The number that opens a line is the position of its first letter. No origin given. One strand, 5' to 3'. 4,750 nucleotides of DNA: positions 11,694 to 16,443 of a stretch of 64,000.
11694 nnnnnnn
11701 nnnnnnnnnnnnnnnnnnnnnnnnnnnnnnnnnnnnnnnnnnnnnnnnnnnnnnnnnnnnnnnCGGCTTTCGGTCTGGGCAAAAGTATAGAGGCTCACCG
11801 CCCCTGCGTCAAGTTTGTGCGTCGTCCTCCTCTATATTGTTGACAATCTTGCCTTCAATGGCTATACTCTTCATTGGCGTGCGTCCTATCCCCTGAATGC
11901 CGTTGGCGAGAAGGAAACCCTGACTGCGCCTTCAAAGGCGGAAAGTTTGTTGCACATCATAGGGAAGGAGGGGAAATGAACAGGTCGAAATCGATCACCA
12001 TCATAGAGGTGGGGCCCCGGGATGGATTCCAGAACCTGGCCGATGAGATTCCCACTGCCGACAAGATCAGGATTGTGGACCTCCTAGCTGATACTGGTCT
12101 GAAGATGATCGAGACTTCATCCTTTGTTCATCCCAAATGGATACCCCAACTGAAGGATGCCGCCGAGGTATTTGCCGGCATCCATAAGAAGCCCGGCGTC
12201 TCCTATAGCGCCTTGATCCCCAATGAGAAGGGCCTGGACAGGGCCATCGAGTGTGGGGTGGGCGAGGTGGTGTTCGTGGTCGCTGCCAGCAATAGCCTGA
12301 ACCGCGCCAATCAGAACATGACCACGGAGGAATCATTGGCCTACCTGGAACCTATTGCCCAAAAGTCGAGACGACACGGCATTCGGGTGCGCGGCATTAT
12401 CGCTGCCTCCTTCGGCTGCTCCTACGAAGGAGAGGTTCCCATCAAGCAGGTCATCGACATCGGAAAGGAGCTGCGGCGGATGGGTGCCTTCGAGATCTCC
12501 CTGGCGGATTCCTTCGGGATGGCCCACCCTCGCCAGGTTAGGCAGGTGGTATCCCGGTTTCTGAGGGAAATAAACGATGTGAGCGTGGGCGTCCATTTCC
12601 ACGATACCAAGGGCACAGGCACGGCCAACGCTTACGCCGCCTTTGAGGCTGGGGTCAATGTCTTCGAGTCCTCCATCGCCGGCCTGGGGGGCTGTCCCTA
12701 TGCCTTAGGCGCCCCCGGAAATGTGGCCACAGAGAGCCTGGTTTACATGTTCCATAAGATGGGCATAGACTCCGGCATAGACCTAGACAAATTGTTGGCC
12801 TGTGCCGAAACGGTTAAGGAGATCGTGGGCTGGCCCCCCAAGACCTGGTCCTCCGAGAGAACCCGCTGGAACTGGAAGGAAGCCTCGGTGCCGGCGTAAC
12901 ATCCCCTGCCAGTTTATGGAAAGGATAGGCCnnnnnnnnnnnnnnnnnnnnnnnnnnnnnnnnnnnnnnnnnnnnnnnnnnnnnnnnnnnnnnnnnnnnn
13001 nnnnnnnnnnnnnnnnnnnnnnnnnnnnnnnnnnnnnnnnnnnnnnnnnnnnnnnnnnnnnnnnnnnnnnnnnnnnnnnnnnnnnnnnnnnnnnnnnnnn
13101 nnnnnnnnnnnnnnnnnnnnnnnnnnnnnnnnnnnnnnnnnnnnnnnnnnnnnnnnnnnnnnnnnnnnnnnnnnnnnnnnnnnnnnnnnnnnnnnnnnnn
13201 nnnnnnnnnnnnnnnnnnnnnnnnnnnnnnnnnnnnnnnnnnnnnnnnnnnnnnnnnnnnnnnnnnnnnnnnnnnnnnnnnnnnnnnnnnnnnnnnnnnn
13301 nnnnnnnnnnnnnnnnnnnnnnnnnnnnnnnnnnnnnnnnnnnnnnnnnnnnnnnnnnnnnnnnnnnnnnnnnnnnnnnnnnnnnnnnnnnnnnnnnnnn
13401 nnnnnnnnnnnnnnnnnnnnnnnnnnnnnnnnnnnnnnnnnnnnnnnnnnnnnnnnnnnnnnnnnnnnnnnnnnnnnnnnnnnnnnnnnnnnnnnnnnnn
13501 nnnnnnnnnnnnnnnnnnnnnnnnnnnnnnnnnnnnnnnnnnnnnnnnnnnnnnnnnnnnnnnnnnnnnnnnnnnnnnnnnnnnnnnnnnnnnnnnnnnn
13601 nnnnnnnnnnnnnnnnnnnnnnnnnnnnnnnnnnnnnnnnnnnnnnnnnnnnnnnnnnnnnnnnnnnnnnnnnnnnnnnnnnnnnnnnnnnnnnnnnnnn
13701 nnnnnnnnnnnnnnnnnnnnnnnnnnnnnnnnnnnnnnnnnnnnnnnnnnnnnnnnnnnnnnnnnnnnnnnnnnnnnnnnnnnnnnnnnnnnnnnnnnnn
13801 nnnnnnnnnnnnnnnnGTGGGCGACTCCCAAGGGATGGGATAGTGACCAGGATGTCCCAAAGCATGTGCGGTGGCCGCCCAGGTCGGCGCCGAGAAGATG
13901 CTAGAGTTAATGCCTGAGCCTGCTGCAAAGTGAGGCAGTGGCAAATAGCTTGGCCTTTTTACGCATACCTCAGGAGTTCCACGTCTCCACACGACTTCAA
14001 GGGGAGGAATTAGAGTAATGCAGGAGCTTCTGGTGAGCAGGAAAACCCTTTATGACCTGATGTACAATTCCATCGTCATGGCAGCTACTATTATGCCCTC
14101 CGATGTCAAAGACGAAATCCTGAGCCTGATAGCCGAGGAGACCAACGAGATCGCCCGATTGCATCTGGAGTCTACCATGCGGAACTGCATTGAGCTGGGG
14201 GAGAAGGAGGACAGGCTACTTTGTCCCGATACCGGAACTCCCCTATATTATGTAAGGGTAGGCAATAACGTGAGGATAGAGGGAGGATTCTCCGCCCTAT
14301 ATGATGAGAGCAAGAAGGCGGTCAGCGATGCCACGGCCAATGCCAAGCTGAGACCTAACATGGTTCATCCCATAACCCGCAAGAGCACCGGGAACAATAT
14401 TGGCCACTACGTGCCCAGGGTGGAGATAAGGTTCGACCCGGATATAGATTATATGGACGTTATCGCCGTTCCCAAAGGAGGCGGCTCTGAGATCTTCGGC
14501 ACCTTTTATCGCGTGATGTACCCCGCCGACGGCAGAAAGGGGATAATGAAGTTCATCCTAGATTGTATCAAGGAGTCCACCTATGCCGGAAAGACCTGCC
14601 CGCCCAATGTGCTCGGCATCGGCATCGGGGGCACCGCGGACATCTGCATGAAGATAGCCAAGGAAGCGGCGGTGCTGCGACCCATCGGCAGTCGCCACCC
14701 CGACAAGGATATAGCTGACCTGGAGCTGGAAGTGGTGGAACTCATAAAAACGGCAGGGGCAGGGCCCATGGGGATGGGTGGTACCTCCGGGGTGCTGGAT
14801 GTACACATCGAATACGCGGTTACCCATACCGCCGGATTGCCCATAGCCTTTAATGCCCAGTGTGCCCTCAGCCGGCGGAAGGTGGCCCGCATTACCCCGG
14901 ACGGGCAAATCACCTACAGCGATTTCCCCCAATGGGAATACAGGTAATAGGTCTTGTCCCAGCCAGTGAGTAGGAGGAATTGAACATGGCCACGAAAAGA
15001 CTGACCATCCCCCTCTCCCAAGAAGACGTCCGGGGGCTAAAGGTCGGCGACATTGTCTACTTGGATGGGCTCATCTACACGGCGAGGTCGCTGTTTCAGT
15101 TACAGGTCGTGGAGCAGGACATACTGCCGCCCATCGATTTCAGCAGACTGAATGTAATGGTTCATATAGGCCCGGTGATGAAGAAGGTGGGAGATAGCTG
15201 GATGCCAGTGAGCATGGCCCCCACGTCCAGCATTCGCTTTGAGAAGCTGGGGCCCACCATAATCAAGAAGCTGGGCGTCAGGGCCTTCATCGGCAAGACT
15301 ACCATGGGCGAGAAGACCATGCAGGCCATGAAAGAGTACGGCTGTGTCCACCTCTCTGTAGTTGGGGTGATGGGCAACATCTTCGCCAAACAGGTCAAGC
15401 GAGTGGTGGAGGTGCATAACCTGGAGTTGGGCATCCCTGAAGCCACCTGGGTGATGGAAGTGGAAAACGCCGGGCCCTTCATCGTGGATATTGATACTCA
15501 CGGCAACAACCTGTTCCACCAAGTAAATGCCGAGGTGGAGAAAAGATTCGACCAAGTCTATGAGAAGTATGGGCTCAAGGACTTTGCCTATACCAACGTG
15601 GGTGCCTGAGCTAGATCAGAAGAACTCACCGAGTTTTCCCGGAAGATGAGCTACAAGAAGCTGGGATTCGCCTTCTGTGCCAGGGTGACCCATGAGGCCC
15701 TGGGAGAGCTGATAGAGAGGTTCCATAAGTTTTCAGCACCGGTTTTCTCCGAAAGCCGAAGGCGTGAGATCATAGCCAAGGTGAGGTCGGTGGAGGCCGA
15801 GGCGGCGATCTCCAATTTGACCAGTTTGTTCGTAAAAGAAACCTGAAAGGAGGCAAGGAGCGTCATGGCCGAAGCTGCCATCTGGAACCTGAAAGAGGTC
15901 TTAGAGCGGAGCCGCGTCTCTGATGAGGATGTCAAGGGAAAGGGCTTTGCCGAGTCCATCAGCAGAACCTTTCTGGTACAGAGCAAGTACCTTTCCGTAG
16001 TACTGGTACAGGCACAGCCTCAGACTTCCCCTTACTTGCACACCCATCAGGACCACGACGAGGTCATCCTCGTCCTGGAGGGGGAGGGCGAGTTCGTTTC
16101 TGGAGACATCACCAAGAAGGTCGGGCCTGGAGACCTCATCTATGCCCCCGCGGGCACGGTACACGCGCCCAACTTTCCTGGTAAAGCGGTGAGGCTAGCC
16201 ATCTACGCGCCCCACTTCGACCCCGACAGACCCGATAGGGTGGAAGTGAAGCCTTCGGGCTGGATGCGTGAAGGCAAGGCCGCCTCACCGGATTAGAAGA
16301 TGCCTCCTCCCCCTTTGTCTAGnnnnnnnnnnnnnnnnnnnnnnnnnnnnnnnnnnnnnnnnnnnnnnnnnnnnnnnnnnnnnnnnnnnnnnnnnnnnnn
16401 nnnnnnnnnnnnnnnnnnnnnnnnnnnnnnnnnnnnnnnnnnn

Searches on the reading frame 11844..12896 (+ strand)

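Call 21: search_protein_families(library=pfam, proteins=[window:11844-12896:+], max_evalue=0.00001)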
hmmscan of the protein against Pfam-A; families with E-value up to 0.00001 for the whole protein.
window:11844-12896:+ (351 aa): 1 family
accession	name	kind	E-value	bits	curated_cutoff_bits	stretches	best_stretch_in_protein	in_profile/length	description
PF00682.25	HMGL-like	-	2.1e-51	175.3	29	1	51-324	2-260/260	HMGL-like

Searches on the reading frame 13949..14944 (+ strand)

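Call 21: search_protein_families(library=pfam, proteins=[window:13949-14944:+], max_evalue=0.00001)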
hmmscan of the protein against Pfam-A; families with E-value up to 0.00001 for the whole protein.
window:13949-14944:+ (332 aa): 1 family
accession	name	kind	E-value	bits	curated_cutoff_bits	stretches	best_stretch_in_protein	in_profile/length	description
PF05681.19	Fumerase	-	2.4e-69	234.1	25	1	38-312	4-268/270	Fumarate hydratase (Fumerase)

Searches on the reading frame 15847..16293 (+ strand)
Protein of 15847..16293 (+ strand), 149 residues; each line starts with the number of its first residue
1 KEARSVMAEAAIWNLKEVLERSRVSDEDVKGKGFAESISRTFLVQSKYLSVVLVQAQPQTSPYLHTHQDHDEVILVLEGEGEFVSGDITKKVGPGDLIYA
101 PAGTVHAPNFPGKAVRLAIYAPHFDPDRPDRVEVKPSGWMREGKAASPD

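Call 21: search_protein_families(library=pfam, proteins=[window:15847-16293:+], max_evalue=0.00001)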
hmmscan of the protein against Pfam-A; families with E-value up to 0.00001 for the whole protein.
window:15847-16293:+ (149 aa): 3 families
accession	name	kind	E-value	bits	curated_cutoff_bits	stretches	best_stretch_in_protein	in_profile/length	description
PF07883.17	Cupin_2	-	2.6e-13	49.9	27.2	1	53-113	2-61/70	Cupin domain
PF00190.28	Cupin_1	-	7.4e-07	29.3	22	1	49-107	33-98/151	Cupin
PF12973.13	Cupin_7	-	1.3e-06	28.6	27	1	37-117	19-97/105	ChrR Cupin-like domain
